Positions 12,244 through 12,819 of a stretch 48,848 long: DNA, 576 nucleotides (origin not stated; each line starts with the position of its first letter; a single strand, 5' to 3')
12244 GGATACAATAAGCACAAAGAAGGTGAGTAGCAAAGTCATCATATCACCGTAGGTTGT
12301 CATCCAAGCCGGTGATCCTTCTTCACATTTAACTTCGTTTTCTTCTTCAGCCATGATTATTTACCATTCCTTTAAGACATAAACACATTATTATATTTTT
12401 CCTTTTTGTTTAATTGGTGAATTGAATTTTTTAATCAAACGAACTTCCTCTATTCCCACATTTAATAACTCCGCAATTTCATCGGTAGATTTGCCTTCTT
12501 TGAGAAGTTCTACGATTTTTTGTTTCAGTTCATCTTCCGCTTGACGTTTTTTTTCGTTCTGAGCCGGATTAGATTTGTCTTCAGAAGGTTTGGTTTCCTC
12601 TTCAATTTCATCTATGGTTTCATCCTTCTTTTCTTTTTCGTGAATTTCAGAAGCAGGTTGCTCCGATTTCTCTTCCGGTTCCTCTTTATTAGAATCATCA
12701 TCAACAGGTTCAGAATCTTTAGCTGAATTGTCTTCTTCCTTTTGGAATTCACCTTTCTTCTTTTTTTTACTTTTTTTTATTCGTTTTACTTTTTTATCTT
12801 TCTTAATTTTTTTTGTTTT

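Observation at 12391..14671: Three unrecognisable ORFs between flhG and motB, including a 588-aa membrane protein with a cytoplasmic HTH tail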

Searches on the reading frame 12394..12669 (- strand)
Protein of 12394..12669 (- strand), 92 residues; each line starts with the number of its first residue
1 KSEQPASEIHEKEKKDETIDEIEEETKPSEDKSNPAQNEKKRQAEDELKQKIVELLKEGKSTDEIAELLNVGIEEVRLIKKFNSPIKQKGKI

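Call 60: predict_structure(alignment_id=A2)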
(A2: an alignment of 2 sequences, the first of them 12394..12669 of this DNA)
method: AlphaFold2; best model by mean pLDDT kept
length: 92 residues; sequences in the alignment: 2
mean_pLDDT: 72.9   pTM: 0.48
mean pLDDT of the five models: 72.9, 71.8, 71.7, 69.3, 68.5
residues with pLDDT >= 90: 36; 70-90: 11; 50-70: 28; < 50: 17
segments of 3 or more residues with pLDDT < 50: 25-32, 90-92
pLDDT, mean of each block of 10 residues (from residue 1): 54 54 50 61 89 95 96 94 69 48
secondary structure, 60 per line:
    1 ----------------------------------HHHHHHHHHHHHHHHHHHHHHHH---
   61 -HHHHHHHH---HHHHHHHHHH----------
elements in order: H35-57 H62-69 H73-82

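Call 65: fold_search(model_id=the predicted structure, library=pdb)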
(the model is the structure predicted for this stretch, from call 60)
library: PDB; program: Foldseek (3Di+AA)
matches with E <= 10: 430; with E <= 0.001: 0
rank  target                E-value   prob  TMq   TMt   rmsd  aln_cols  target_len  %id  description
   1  2r0q_D                2.5e-01  1.00  0.38  0.19   0.7        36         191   33  Crystal structure of a serine recombinase- DNA regulatory complex (released 2008-04-01)
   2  2r0q_C                2.5e-01  1.00  0.38  0.18   0.7        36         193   33  Crystal structure of a serine recombinase- DNA regulatory complex (released 2008-04-01)
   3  2x48_A                7.3e-01  0.99  0.39  0.65   0.8        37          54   35  ORF 55 from Sulfolobus islandicus rudivirus 1 (released 2010-07-21)
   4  1fse_A                8.9e-01  0.92  0.35  0.46   1.4        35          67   31  CRYSTAL STRUCTURE OF THE BACILLUS SUBTILIS REGULATORY PROTEIN GERE (released 2001-03-21)
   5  1fse_D                9.5e-01  0.94  0.35  0.48   1.3        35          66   31  CRYSTAL STRUCTURE OF THE BACILLUS SUBTILIS REGULATORY PROTEIN GERE (released 2001-03-21)
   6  4wt0_A                1.0e+00  0.92  0.36  0.48   1.2        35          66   28  Crystal structure of the DNA binding domains of LiaRD191N from E. faecalis (released 2015-05-06)
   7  7bhy_C                1.0e+00  0.87  0.40  0.65   6.1        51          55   24  DNA-binding domain of DeoR in complex with the DNA operator (released 2021-11-10)
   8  4ldz_B                1.1e+00  0.91  0.35  0.17   1.1        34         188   32  Crystal structure of the full-length response regulator DesR in the active state (released 2014-07-16)
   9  7r3e_B                1.2e+00  0.92  0.35  0.06   1.1        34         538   29  Fusion construct of PqsE and RhlR in complex with the synthetic antagonist mBTL (released 2022-12-14)
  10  4y15_A                1.2e+00  0.91  0.35  0.14   1.1        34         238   29  SdiA in complex with 3-oxo-C6-homoserine lactone (released 2015-04-08)
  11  1zt9_A                1.2e+00  0.54  0.38  0.35   5.4        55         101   20  E. coli trp repressor, tetragonal crystal form (released 2006-05-09)
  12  1xcb_A                1.2e+00  0.33  0.27  0.14   6.1        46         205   22  X-ray Structure of a Rex-Family Repressor/NADH Complex from Thermus Aquaticus (released 2004-09-28)
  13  4y15_B                1.2e+00  0.90  0.35  0.14   1.1        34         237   29  SdiA in complex with 3-oxo-C6-homoserine lactone (released 2015-04-08)
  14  7bhy_A                1.2e+00  0.60  0.34  0.50   2.6        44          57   25  DNA-binding domain of DeoR in complex with the DNA operator (released 2021-11-10)
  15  4a12_B                1.3e+00  0.85  0.37  0.19   1.3        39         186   20  Structure of the global transcription regulator FapR from Staphylococcus aureus in complex with DNA operator (released 2012-09-26)
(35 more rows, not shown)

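Call 68: search_protein_families(library=ncbifam, proteins=[window:12394-12669:-], max_evalue=1)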
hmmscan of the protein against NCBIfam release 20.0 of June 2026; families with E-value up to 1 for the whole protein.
window:12394-12669:- (92 aa): 7 families
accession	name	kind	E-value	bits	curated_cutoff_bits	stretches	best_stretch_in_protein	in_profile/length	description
NF040595.1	HTH_Cbp1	equivalog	0.00023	21.1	140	1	39-83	42-87/135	CRISPR DNA repeat-binding protein Cbp1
NF033558.1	transpos_IS1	equivalog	0.002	18.1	100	1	37-84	33-81/199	IS1 family transposase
NF002620.0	PRK02277.1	subfamily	0.0041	16.8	115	1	44-77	3-36/201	orotate phosphoribosyltransferase-like protein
TIGR02937.1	sigma70-ECF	superfamily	0.031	13.9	42.9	1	11-80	81-154/165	sigma-70 family RNA polymerase sigma factor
NF037965.1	HetZ_rel_2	subfamily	0.081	12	400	1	35-76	310-351/367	HetZ-related protein 2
NF006550.0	PRK09047.1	equivalog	0.75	9.2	173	1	8-55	93-140/194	RNA polymerase sigma factor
TIGR00920.1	2A060605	subfamily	0.75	7.8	778.35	1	10-70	390-451/887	hydroxymethylglutaryl-CoA reductase (NADPH)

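Call 83: search_protein_families(library=pfam, proteins=[window:12394-12669:-], max_evalue=1)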
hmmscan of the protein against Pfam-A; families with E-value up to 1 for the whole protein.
window:12394-12669:- (92 aa): 17 families
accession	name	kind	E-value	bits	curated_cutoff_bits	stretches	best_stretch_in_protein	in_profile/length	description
PF19610.4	DUF6115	-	2.5e-08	34.8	27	1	8-79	59-130/134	Family of unknown function (DUF6115)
PF13384.12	HTH_23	-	0.0017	18.6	24.6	1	46-71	4-29/50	Homeodomain-like domain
PF13542.12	HTH_Tnp_ISL3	-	0.0031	17.4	27.4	1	47-77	15-44/51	Helix-turn-helix domain of transposase family ISL3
PF25787.1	HTH_SB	-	0.0035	17.5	43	1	40-73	3-36/53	Sleeping Beauty transposase HTH domain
PF10975.14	DUF2802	-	0.014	15.9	33.5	1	17-82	4-66/68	Protein of unknown function (DUF2802)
PF15978.11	TnsD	-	0.021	14.3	32.4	1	47-89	186-229/355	Tn7-like transposition protein D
PF13518.12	HTH_28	-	0.025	15.1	25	1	49-72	2-25/52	Helix-turn-helix domain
PF03918.19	CcmH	-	0.029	14.1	25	1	16-69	26-78/143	Cytochrome C biogenesis protein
PF04255.20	DUF433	-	0.038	14.3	23.6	1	51-76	23-49/56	Protein of unknown function (DUF433)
PF08281.18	Sigma70_r4_2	-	0.077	13.1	25.7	1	51-73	17-40/54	Sigma-70, region 4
PF24434.1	DUF7557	-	0.079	12.8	25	1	45-73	7-36/45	Family of unknown function (DUF7557)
PF13936.12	HTH_38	-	0.087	13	27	1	48-70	9-31/44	Helix-turn-helix domain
PF04545.22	Sigma70_r4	-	0.098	12.6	24.1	1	58-81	19-42/50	Sigma-70, region 4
PF13565.12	HTH_32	-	0.11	13.5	33.7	1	32-69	20-56/73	Homeodomain-like domain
PF19121.6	DUF5805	-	0.13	13.1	28.5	1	37-75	3-43/67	Family of unknown function (DUF5805)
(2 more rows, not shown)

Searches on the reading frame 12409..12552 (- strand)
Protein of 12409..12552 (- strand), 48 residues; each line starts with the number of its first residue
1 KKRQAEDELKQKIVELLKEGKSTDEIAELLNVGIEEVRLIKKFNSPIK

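Call 56: find_homologous_proteins(query=A3, max_evalue=1)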
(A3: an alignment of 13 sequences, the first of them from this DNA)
Query A3 (13 sequences) (48 aa, profile of the alignment): 54 proteins with E <= 1 among 940 candidates.
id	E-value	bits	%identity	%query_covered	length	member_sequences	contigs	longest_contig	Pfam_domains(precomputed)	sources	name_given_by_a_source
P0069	4.9e-13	66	45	65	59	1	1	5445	PF19610.6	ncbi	-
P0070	2.0e-11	61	45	65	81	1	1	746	PF19610.6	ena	-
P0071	2.2e-11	61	46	77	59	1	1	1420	PF19610.6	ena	-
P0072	4.5e-11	60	47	63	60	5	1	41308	PF19610.6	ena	-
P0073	1.1e-10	59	54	73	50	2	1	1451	PF19610.6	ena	-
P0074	1.5e-10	58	41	60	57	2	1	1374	PF10975.15,PF19610.6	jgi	-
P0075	1.7e-10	58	41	60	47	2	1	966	PF19610.6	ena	-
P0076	6.1e-10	56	57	58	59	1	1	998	PF19610.6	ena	-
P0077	1.2e-9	55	33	69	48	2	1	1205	-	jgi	jgi:hypothetical protein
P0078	1.9e-9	55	47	63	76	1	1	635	PF19610.6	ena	-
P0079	2.8e-9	54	47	63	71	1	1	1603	PF19610.6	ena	-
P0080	4.3e-9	53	52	60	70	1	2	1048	PF19610.6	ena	-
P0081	9.7e-9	52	50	94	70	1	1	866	PF19610.6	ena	-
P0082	1.0e-8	52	46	73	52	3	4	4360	PF19610.6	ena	-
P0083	1.2e-8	52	43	58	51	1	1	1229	PF19610.6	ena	-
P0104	1.0e-5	43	38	71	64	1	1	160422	PF19610.6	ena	-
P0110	1.1e-4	39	41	77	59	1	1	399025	PF19610.6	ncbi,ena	-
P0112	2.1e-4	38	38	71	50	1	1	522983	PF19610.6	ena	-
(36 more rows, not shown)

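Call 87: search_solved_structures(query=A3, max_evalue=5)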
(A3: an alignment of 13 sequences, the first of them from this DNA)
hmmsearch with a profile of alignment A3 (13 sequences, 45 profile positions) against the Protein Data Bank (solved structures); distinct sequences matched with E-value up to 5: 49.
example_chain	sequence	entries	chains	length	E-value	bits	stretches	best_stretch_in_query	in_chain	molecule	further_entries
8vd6_A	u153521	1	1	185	3.6e-32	112.8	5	4-36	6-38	CAP REPEAT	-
8cwy_A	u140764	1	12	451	5.5e-09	38.6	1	9-36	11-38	T32-15-1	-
8cws_A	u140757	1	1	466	2.4e-08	36.6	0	11-36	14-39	F4132-2 Chain A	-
8df7_A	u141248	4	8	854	3.4e-05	26.4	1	23-37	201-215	Topoisomerase V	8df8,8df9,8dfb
2lvs_A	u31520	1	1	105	0.00018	24.1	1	5-32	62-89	Putative uncharacterized protein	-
4gfj_A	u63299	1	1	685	0.00041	23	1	23-37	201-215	Topoisomerase V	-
5hm5_A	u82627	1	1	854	0.00085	22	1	23-37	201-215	Topoisomerase V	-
6w2q_A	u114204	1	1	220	0.002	20.8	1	8-27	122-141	Junction 34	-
7mwr_B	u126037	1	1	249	0.003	20.2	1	9-36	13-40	LHD101B4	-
5cwb_A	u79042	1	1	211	0.0039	19.8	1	9-36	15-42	Designed helical repeat protein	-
1p4w_A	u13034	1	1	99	0.004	19.8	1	11-33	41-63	rcsB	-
2m8e_A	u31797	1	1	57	0.0056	19.4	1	2-33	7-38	SLEEPING BEAUTY TRANSPOSASE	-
9k5h_A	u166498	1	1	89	0.013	18.2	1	10-25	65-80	C2-Zn2-HEHE-2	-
8vl3_A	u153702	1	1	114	0.015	18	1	6-30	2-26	De novo designed protein F3 parent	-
6eo2_A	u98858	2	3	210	0.024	17.4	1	11-33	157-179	Transcriptional regulatory protein RcsB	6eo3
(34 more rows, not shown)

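Call 88: search_solved_structures(query=A3, max_evalue=0.000001, show_alignments=2)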
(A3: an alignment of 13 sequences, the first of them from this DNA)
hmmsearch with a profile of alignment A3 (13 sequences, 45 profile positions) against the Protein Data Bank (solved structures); distinct sequences matched with E-value up to 0.000001: 3.
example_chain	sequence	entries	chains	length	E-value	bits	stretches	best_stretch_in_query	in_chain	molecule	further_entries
8vd6_A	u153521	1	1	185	3.6e-32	112.8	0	4-36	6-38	CAP REPEAT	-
8cwy_A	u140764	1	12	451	5.5e-09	38.6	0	9-36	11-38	T32-15-1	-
8cws_A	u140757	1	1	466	2.4e-08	36.6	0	11-36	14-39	F4132-2 Chain A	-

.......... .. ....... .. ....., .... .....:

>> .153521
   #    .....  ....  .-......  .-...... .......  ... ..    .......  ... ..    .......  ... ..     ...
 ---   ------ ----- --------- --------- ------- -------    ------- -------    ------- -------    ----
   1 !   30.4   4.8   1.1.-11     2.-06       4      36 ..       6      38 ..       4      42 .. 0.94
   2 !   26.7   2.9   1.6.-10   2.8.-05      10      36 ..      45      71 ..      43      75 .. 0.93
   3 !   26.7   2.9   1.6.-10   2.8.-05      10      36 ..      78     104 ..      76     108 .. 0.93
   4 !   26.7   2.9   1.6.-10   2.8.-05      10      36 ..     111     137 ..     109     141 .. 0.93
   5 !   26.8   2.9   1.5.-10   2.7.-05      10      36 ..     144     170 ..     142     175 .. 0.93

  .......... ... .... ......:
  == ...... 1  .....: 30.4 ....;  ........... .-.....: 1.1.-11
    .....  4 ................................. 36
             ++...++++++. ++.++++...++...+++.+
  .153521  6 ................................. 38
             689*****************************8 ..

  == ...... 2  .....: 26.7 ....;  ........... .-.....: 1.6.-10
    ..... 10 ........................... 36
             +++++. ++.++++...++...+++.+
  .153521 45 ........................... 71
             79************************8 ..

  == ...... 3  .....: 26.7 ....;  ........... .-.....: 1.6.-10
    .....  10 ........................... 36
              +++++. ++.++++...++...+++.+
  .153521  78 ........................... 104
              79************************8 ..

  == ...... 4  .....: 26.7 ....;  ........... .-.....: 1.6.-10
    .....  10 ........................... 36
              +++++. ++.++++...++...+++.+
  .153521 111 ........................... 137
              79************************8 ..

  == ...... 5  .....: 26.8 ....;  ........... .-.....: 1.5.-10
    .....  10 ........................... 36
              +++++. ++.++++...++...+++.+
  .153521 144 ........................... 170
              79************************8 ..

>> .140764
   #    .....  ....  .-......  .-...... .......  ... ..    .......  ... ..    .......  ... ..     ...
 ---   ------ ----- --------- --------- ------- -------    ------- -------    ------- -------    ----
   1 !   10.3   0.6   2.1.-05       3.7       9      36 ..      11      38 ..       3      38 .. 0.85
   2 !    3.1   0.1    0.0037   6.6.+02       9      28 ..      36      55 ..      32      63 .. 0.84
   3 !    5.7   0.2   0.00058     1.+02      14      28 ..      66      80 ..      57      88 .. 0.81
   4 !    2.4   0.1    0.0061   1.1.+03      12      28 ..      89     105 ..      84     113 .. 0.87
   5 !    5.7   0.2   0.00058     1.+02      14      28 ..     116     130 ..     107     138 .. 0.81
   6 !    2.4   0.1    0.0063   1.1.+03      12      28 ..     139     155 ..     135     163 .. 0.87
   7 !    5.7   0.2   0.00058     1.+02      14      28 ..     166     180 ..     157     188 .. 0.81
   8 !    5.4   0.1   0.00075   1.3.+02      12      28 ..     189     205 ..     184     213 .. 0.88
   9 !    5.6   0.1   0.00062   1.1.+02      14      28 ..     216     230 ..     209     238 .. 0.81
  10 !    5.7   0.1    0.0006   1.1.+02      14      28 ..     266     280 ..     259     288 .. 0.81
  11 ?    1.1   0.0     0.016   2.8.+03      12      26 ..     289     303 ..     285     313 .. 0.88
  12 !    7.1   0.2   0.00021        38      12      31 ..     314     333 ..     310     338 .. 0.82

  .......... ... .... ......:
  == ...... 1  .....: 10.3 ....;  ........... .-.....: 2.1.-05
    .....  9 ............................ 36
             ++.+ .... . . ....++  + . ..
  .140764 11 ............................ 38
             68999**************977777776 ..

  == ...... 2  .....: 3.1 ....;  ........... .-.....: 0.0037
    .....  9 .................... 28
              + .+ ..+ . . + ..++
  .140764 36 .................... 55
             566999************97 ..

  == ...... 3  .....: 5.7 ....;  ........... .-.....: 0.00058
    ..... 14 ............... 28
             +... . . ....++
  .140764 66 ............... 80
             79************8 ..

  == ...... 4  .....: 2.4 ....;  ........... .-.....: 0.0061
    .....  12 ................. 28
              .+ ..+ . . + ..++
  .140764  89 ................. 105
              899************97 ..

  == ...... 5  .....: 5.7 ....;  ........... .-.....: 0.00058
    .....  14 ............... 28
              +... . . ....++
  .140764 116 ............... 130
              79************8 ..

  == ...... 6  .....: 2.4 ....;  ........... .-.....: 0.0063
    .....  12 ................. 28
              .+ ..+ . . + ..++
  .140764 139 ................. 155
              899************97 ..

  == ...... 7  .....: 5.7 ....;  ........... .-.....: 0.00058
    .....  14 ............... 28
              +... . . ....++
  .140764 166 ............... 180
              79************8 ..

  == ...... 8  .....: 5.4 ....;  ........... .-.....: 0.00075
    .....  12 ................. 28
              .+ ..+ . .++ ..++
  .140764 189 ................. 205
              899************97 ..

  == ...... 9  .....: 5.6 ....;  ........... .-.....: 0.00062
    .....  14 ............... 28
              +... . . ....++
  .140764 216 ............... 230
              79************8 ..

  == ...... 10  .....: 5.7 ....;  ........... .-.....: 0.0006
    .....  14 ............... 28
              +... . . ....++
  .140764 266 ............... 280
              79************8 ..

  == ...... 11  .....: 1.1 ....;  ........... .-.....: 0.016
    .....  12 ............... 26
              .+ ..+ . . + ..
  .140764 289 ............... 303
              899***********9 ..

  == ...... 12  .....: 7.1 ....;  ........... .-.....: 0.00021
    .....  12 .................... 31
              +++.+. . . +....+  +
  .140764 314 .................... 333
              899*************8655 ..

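Call 95: find_encoding_contigs(protein=P0110, flank=5000, max_places=1)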
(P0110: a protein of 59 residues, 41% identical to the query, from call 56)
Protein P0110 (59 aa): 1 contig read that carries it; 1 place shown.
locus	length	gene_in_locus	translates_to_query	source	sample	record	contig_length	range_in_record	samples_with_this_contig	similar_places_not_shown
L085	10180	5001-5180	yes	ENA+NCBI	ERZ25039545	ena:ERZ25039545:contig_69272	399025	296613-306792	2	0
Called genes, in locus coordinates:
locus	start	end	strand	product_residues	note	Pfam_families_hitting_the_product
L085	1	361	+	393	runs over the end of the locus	PF01627:Hpt, PF07194:P2, PF02895:H-kinase_dim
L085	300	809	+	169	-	PF02518:HATPase_c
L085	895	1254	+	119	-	PF01584:CheW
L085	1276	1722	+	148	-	PF01584:CheW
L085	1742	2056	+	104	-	PF04509:CheC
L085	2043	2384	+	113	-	PF04509:CheC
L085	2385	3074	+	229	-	PF03975:CheD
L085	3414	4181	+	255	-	PF04542:Sigma70_r2, PF04539:Sigma70_r3, PF08281:Sigma70_r4_2 (faint), PF04545:Sigma70_r4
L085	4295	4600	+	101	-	-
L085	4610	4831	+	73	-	-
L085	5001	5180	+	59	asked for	PF19610:DUF6115 (weak)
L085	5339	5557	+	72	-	PF00318:Ribosomal_S2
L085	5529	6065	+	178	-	PF00318:Ribosomal_S2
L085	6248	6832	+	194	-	PF25025:EF-Ts_N (weak), PF00889:EF_TS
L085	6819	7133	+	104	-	PF00889:EF_TS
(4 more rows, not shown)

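Call 96: find_encoding_contigs(protein=P0104, flank=5000, max_places=1)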
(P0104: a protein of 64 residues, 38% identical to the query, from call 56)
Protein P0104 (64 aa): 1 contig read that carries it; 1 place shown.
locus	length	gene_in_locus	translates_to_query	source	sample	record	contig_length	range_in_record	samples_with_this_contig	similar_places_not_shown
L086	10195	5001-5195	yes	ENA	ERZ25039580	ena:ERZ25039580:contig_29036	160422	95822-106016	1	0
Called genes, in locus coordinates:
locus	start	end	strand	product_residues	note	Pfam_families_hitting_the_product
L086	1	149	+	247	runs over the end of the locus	PF07724:AAA_2 (weak), PF07728:AAA_5 (weak), PF00004:AAA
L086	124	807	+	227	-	PF07724:AAA_2, PF00004:AAA (weak), PF10431:ClpB_D2-small (weak)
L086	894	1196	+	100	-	PF06018:CodY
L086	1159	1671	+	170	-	PF06018:CodY, PF08279:HTH_11 (faint), PF08222:HTH_CodY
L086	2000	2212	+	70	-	-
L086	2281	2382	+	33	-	-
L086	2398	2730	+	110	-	PF00460:Flg_bb_rod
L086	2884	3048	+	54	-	-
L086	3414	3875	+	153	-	PF01514:YscJ_FliF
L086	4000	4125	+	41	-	-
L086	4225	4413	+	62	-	-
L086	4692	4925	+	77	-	-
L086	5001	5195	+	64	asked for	PF19610:DUF6115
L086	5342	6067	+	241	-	PF00318:Ribosomal_S2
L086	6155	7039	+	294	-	PF25025:EF-Ts_N (weak), PF00889:EF_TS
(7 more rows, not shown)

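Call 97: find_encoding_contigs(protein=P0112, flank=5000, max_places=1)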
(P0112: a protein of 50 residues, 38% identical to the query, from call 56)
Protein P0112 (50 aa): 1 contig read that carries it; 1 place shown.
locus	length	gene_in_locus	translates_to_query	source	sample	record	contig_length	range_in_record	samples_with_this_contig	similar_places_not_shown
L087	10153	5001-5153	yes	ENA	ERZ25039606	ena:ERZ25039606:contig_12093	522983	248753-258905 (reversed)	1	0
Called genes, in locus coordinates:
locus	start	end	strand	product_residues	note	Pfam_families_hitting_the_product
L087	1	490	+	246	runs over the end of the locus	PF01627:Hpt, PF07194:P2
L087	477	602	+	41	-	-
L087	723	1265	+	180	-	PF02518:HATPase_c (weak)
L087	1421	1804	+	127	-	PF01584:CheW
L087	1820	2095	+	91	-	PF01584:CheW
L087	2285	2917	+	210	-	PF04509:CheC, PF13690:CheX (weak), PF04509:CheC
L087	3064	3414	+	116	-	PF03975:CheD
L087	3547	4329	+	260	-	PF04542:Sigma70_r2, PF04539:Sigma70_r3, PF08281:Sigma70_r4_2 (faint), PF04545:Sigma70_r4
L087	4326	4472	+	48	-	-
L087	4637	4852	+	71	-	-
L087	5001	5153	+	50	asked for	PF19610:DUF6115 (weak)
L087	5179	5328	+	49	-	-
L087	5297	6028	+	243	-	PF00318:Ribosomal_S2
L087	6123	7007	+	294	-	PF25025:EF-Ts_N (weak), PF00889:EF_TS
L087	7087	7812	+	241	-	PF00696:AA_kinase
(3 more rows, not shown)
